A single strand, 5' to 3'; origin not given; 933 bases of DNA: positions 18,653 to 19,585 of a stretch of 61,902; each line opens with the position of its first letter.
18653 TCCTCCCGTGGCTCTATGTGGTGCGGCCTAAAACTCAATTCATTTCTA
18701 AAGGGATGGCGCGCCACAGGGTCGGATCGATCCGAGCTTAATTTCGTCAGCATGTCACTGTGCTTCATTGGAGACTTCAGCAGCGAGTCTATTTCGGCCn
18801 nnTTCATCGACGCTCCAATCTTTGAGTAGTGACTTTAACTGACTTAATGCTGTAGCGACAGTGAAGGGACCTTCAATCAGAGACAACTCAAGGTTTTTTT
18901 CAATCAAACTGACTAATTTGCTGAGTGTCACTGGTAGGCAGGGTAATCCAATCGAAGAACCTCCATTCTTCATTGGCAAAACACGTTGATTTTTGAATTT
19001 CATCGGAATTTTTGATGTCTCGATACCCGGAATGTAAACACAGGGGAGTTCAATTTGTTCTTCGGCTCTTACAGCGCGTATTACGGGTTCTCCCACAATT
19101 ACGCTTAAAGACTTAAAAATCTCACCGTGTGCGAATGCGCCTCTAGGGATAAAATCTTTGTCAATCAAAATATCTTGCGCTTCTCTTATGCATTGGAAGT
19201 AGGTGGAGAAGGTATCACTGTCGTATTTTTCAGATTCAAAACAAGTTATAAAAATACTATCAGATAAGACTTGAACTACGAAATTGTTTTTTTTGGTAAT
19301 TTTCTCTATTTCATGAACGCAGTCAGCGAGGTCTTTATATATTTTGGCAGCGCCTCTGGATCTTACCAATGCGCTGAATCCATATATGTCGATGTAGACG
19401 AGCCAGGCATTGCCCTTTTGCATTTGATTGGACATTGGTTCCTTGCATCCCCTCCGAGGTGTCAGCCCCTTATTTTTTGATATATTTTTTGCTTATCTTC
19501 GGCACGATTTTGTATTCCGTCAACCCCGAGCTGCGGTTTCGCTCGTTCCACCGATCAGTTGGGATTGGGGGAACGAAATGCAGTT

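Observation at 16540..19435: Candidate undescribed two-gene system: minimal cyclase-like protein coupled to a 755-aa ORC/STAND-like NTPase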

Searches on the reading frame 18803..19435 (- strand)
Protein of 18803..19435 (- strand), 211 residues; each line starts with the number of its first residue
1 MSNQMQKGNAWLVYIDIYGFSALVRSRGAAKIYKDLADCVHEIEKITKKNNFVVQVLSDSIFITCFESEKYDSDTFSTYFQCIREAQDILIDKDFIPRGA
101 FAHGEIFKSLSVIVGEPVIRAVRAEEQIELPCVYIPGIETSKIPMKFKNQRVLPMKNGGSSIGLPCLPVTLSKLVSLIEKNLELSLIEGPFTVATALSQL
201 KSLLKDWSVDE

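Call 3: search_protein_families(library=pfam, proteins=[window:18803-19435:-], max_evalue=1)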
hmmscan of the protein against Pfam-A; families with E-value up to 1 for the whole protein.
window:18803-19435:- (211 aa): 0 families

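Call 4: search_protein_families(library=padloc, proteins=[window:18803-19435:-], max_evalue=1)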
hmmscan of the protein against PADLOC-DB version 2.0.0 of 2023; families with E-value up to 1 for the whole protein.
window:18803-19435:- (211 aa): 0 families

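Call 5: search_protein_families(library=ncbifam, proteins=[window:18803-19435:-], max_evalue=1)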
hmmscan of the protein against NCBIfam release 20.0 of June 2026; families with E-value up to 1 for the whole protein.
window:18803-19435:- (211 aa): 1 family
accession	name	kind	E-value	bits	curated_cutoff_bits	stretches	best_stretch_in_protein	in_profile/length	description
TIGR04025.1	PPOX_FMN_DR2398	subfamily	0.13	11.4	170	1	3-65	83-143/197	MSMEG_1061 family FMN-dependent PPOX-type flavoprotein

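Call 6: find_homologous_proteins(query=window:18803-19435:-, max_evalue=0.001)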
Query window:18803-19435:- (211 aa): 1 proteins with E <= 0.001 among 283 candidates.
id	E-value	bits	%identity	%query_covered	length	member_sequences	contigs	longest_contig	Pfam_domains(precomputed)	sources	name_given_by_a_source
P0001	2.7e-134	463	100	100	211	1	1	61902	-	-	-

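Call 22: find_homologous_proteins(query=A2, max_evalue=0.01)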
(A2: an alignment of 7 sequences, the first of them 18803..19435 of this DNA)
Query A2 (7 sequences) (211 aa, profile of the alignment): 22 proteins with E <= 0.01 among 4106 candidates.
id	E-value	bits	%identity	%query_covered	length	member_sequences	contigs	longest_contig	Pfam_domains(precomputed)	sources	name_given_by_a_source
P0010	2.4e-83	297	29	96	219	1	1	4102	-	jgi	jgi:hypothetical protein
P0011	1.3e-82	294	27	94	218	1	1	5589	-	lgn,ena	-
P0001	3.3e-78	280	100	100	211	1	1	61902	-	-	-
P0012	1.7e-74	268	26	99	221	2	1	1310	-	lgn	-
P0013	8.9e-69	249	25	93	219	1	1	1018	-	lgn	-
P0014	2.4e-63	231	31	95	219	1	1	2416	-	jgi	jgi:hypothetical protein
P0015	1.6e-45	173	26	97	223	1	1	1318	-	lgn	-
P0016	4.0e-45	172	24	97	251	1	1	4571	-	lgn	-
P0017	4.5e-43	165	23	95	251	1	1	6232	-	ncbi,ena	-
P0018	6.1e-41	158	26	89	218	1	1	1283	-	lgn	-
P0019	1.9e-38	150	27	94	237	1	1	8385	-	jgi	jgi:hypothetical protein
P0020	1.1e-36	144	30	93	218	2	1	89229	-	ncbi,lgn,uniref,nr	ncbi:hypothetical protein [Rhizobium sp. RU36D]|uniref:hypothetical protein n=1 Tax=Rhizobium sp. RU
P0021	2.6e-35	140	28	88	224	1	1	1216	-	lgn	-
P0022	7.9e-35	138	24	83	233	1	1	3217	-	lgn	-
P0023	2.7e-32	130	27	67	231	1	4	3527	-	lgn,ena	-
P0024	1.1e-31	128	31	67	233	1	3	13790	-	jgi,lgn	-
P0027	7.9e-7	47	26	56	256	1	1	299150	-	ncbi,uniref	ncbi:hypothetical protein [Chryseobacterium sp.]|uniref:hypothetical protein n=1 Tax=Chryseobacteriu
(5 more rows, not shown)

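Call 26: search_solved_structures(query=A3, max_evalue=10, show_alignments=3)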
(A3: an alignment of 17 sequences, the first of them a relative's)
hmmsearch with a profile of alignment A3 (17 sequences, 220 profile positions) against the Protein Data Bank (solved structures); distinct sequences matched with E-value up to 10: 17.
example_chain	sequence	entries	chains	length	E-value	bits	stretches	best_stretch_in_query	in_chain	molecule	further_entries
1yk9_A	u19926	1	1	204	8.8e-06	28.6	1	8-170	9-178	Adenylate cyclase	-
4p2m_A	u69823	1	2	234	1.9e-05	27.5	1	8-168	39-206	Adenylate cyclase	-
7yz9_A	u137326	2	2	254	2.4e-05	27.2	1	8-149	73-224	Adenylate cyclase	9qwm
4p2x_A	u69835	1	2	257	2.4e-05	27.1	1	8-149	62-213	Adenylate cyclase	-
4p2f_A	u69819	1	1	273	3.3e-05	26.7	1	8-149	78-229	Adenylate cyclase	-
5o5k_A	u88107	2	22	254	3.6e-05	26.6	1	12-173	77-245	Adenylate cyclase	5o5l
3et6_A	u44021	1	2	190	8.5e-05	25.4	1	8-178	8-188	Soluble guanylyl cyclase beta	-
7yzi_A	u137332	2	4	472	9.6e-05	25.2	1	8-149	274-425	Adenylate cyclase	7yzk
8fx4_D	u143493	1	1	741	0.069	15.9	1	12-99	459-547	Guanylyl cyclase C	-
1cjk_A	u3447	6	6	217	0.3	13.8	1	12-73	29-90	ADENYLATE CYCLASE, TYPE V | TYPE V ADENYLYL CYCLASE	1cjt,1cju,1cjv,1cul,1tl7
1azs_A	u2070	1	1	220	0.3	13.8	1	12-73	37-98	VC1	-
1cs4_A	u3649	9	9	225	0.31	13.7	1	12-73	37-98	TYPE V ADENYLATE CYCLASE | Adenylate cyclase, type V | Adenylate cyclase type 5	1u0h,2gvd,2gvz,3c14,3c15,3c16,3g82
3r5g_A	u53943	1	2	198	0.37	13.5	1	12-69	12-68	CyaB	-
8buz_A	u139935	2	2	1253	0.39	13.4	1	12-109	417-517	Adenylate cyclase type 8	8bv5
9bcv_A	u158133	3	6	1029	1.8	11.2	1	12-129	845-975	Atrial natriuretic peptide receptor 1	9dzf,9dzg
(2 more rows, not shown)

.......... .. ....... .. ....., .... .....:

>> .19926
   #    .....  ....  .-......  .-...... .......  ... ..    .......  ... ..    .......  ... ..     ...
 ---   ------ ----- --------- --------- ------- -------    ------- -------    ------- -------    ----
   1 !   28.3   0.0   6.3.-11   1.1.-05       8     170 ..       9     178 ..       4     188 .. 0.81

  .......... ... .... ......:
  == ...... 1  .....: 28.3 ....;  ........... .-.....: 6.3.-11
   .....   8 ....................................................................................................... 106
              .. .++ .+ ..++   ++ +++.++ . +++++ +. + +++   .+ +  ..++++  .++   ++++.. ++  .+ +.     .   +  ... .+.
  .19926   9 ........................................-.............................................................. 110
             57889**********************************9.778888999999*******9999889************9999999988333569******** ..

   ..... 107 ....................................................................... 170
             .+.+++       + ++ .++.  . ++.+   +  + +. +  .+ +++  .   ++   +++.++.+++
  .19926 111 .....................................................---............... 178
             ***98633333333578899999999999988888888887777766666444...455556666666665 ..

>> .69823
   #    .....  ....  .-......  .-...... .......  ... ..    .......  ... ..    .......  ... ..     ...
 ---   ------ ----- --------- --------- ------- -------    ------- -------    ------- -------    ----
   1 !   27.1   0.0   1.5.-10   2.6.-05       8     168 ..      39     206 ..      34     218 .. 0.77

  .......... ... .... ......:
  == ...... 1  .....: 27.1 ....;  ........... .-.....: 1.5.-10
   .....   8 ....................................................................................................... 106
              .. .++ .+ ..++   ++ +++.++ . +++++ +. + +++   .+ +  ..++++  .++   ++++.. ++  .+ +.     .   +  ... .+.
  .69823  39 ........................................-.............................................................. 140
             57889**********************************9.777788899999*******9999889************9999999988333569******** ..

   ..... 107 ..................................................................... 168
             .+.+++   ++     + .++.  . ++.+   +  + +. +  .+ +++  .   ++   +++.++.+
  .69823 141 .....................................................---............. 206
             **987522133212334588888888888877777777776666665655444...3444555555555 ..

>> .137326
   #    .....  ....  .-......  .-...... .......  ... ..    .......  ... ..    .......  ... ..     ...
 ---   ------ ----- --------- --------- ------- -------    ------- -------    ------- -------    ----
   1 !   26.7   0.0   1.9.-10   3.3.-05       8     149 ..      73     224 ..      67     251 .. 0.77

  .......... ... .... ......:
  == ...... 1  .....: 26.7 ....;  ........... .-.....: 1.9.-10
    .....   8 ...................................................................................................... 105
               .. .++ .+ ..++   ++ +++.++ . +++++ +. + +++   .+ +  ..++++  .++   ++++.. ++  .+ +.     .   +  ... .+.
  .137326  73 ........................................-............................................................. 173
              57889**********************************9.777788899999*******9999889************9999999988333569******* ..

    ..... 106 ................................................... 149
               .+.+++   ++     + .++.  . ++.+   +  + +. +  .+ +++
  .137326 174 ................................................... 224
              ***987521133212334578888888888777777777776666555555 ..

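Call 27: find_encoding_contigs(protein=P0020, flank=8000, max_places=2)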
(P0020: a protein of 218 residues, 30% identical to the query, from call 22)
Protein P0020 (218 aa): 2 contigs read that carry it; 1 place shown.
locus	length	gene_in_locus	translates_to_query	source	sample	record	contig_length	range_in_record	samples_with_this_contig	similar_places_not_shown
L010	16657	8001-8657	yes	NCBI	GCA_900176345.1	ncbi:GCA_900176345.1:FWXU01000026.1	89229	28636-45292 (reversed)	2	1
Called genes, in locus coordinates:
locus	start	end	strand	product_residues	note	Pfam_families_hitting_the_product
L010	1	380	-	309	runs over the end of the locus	PF03706:LPG_synthase_TM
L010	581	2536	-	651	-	PF00990:GGDEF, PF00563:EAL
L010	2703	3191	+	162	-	PF04342:DMT_6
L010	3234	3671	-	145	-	-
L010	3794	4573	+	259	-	PF01381:HTH_3 (weak), PF13560:HTH_31, PF17765:MLTR_LBD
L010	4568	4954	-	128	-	PF03061:4HBT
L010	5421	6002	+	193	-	PF02525:Flavodoxin_2, PF03358:FMN_red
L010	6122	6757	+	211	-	-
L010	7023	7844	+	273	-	PF01925:TauE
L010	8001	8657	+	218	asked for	-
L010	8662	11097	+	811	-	-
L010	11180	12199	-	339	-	PF01965:DJ-1_PfpI, PF00165:HTH_AraC, PF12833:HTH_18, PF00165:HTH_AraC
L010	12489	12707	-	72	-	PF06568:YjiS-like (faint)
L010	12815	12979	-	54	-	-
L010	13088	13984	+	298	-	PF00126:HTH_1, PF03466:LysR_substrate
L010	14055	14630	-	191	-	PF28474:DUF8412, PF13376:OmdA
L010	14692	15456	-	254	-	PF13340:DUF4096, PF01609:DDE_Tnp_1, PF13612:DDE_Tnp_1_3 (weak), PF13586:DDE_Tnp_1_2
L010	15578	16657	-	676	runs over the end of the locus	PF00111:Fer2 (weak), PF17650:RACo_linker, PF17651:Raco_middle, PF14574:RACo_C_ter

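Call 28: find_encoding_contigs(protein=P0024, flank=8000, max_places=2)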
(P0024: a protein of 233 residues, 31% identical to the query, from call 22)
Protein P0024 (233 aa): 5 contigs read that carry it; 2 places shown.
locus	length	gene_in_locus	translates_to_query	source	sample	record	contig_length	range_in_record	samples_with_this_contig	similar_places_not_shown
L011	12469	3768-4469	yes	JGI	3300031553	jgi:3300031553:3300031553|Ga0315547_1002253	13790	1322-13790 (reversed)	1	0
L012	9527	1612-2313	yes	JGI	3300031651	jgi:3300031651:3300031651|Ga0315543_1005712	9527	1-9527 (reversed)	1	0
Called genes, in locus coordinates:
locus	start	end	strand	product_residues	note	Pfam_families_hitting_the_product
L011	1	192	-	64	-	?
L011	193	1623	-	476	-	PF01523:PmbA_TldD_1st, PF19290:PmbA_TldD_2nd, PF19289:PmbA_TldD_3rd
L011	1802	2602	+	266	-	PF00215:OMPdecase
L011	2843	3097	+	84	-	PF15919:HicB_lk_antitox (weak)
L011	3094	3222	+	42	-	-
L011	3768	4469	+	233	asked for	-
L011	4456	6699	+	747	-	-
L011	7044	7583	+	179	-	-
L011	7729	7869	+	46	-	PF00817:IMS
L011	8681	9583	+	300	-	PF00733:Asn_synthase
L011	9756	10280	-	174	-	-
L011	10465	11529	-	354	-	PF13289:SIR2_2 (faint)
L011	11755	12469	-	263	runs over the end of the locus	PF00005:ABC_tran, PF02463:SMC_N (faint), PF13304:AAA_21 (faint)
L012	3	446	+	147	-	?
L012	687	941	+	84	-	PF15919:HicB_lk_antitox (weak)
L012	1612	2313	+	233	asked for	-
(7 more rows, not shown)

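Call 29: find_encoding_contigs(protein=P0019, flank=8000, max_places=2)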
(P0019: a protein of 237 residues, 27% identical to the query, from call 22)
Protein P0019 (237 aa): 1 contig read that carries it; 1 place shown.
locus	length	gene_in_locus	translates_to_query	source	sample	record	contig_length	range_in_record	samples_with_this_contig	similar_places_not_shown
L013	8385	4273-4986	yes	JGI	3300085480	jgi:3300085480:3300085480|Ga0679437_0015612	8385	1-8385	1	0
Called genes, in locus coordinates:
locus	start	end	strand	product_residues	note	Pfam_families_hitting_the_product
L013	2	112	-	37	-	?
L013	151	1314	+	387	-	-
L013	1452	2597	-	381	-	PF02900:LigB, PF07746:LigA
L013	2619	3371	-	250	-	-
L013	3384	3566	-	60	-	-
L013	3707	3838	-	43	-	-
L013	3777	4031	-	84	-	-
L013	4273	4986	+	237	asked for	-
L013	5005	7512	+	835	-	-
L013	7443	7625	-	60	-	-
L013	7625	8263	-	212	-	-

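Call 42: predict_structure(alignment_id=A3)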
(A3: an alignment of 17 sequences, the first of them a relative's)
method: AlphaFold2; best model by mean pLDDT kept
length: 211 residues; sequences in the alignment: 17
mean_pLDDT: 92.2   pTM: 0.89
mean pLDDT of the five models: 92.2, 91.7, 91.5, 91.0, 90.4
residues with pLDDT >= 90: 175; 70-90: 27; 50-70: 7; < 50: 2
segments of 3 or more residues with pLDDT < 50: none
pLDDT, mean of each block of 10 residues (from residue 1): 80 97 94 98 95 94 88 90 98 98 94 94 96 96 85 94 95 95 90 94 78 40
secondary structure, 60 per line:
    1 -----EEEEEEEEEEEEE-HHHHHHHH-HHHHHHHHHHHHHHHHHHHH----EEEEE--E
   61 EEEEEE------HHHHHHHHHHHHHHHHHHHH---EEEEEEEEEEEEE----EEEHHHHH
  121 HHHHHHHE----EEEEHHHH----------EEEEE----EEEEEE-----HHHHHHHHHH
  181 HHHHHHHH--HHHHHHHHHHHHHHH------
elements in order: E6-18 H20-27 H29-48 E53-57 E60-66 H73-92 E96-108 E113-115 H116-127 E133-136 H137-140 E151-155 E160-165 H171-188 H191-205

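Call 44: search_protein_representatives(alignment_id=A3)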
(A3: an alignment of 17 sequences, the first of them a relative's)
Query: 17 sequences, 220 profile positions. Proteins with E-value up to 0.001 (for the whole library): 6896; up to 1e-10: 631; up to 1e-30: 126. The best 150 are listed.
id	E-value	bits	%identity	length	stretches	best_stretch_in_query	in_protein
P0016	1.6e-75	269.7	-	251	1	4-217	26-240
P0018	5.3e-72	258.2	-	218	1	1-216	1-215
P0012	1.7e-70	253.3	-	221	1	1-216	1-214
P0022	1.8e-69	250.0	-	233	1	3-217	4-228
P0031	7.4e-69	248.0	-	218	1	2-216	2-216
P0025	1.5e-68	247.0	-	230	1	6-218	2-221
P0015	2.4e-68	246.3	-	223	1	1-219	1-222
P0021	6.9e-66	238.2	-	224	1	5-216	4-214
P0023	1.4e-65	237.2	-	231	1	4-217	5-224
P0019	2.3e-63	230.0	-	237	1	4-219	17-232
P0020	1.7e-61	223.9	-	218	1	6-214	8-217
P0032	1.8e-61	223.8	-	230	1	6-216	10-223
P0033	1.6e-60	220.7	-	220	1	5-214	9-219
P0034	5.8e-59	215.6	-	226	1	1-216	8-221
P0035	6.9e-59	215.3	-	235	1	6-214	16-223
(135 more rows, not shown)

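Call 45: fold_search(model_id=the predicted structure, library=pdb)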
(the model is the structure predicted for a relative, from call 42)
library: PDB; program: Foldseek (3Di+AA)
matches with E <= 10: 1296; with E <= 0.001: 167
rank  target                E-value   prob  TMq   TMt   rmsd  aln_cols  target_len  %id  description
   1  2w01_B                4.8e-08  1.00  0.57  0.60   4.5       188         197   13  Crystal structure of the guanylyl cyclase Cya2 (released 2008-09-30)
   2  2w01_A                4.8e-08  1.00  0.57  0.59   4.3       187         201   12  Crystal structure of the guanylyl cyclase Cya2 (released 2008-09-30)
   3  2w01_C                8.7e-08  1.00  0.59  0.62   4.2       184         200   12  Crystal structure of the guanylyl cyclase Cya2 (released 2008-09-30)
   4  5o5l_A                1.6e-07  1.00  0.61  0.58   4.0       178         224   14  X-ray structure of a bacterial adenylyl cyclase soluble domain, solved at cryogenic temperature (released 2017-11-01)
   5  7yz9_A                1.7e-07  1.00  0.58  0.67   3.8       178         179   15  Structure of catalytic domain of Rv1625c bound to nanobody NB4 (released 2022-08-31)
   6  5o5k_A                1.9e-07  1.00  0.61  0.59   4.1       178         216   15  X-ray structure of a bacterial adenylyl cyclase soluble domain (released 2017-11-01)
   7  6fht_A                2.3e-07  1.00  0.57  0.19   4.7       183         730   12  Crystal structure of an artificial phytochrome regulated adenylate/guanylate cyclase in its dark adapted Pr form (released 2018-04-18)
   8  3r5g_A                2.4e-07  1.00  0.58  0.62   4.3       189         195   16  Crystal structure of the adenylyl cyclase CyaB from P. aeruginosa (released 2012-01-11)
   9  1wc5_D                2.6e-07  1.00  0.57  0.62   4.8       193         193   14  Soluble adenylyl cyclase CyaC from S. platensis in complex with alpha, beta-methylene-ATP in presence of bicarbonate (released 2004-12-20)
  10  3r5g_B                2.6e-07  1.00  0.56  0.59   4.7       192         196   17  Crystal structure of the adenylyl cyclase CyaB from P. aeruginosa (released 2012-01-11)
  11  2w01_D                3.1e-07  1.00  0.57  0.60   4.4       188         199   12  Crystal structure of the guanylyl cyclase Cya2 (released 2008-09-30)
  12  1wc3_B                3.7e-07  1.00  0.56  0.60   4.9       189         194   13  Soluble adenylyl cyclase CyaC from S. platensis in complex with alpha, beta-methylene-ATP and Strontium (released 2004-12-20)
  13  1wc0_A                5.6e-07  1.00  0.55  0.58   5.0       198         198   15  Soluble adenylyl cyclase CyaC from S. platensis in complex with alpha, beta-methylene-ATP (released 2004-12-20)
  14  3et6_B                5.9e-07  1.00  0.59  0.66   4.5       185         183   14  The crystal structure of the catalytic domain of a eukaryotic guanylate cyclase (released 2008-10-14)
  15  1wc0_B                5.9e-07  1.00  0.57  0.61   4.8       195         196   13  Soluble adenylyl cyclase CyaC from S. platensis in complex with alpha, beta-methylene-ATP (released 2004-12-20)
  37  7r65_A                1.8e-06  1.00  0.51  0.48   5.1       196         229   14  Crystal structure of a bacterial cyclic UMP synthase from Burkholderia cepacia LK29 (released 2021-10-13)
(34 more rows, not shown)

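Call 46: find_related_loci(query=A3, collection=genome_contigs, flank=6000)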
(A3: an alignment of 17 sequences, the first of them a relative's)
Query A3 (211 aa) in genome_contigs; peptide patterns used: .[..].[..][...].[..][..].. (x = any residue, [..] = any of these).
12 stretches matched a pattern; 6 encode a relative of the query (tblastn E <= 1e-3); 6 distinct loci.
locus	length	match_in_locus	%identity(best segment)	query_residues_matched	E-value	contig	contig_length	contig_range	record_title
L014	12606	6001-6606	39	11-207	3e-39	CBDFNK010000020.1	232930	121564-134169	MAG: Hyphomicrobiaceae bacterium isolate b01a0bf4-74f1-4004-ab09-43be96856508 genome assembly, contig: contig_20, whole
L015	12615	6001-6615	26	10-208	2e-20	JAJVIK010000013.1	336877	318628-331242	MAG: bacterium isolate Bin_79R c_000000000120, whole genome shotgun sequence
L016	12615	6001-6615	30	9-204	3e-20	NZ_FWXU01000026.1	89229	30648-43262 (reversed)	Rhizobium sp. RU36D, whole genome shotgun sequence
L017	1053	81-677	27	9-196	7e-18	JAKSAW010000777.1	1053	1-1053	MAG: Pseudomonadales bacterium isolate MAG.120 k141_5257444, whole genome shotgun sequence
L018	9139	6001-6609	23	10-206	4e-14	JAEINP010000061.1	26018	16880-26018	MAG: Desulfatibacillum sp. isolate MAG7 NODE_1354_length_26018_cov_8.947882, whole genome shotgun sequence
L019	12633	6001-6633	23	9-204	1e-13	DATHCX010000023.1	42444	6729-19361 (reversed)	MAG TPA_asm: Desulfomonilaceae bacterium isolate SMAG_U12378 k141_799265, whole genome shotgun sequence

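Call 47: find_related_loci(query=A3, collection=metagenome_contigs, flank=6000)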
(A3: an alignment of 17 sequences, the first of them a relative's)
Query A3 (211 aa) in metagenome_contigs; peptide patterns used: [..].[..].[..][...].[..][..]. (x = any residue, [..] = any of these).
40 stretches matched a pattern; 11 encode a relative of the query (tblastn E <= 1e-3); 11 distinct loci.
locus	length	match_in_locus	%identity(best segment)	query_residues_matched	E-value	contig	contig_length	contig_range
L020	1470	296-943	30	2-205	4e-24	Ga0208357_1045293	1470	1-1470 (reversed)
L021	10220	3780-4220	31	3-144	2e-19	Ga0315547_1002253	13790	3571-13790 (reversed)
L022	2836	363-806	30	2-144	4e-19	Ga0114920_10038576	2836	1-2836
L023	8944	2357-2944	30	10-207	3e-16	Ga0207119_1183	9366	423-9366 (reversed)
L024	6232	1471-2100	23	6-206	4e-16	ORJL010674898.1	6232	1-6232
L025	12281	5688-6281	29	9-208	4e-15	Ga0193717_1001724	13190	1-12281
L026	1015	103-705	23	9-205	1e-14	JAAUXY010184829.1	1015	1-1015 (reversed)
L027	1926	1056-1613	26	10-194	5e-14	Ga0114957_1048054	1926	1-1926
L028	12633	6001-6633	23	9-204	1e-13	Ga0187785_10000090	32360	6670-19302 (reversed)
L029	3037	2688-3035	31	10-122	6e-12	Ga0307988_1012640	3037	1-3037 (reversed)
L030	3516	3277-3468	27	3-63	2e-5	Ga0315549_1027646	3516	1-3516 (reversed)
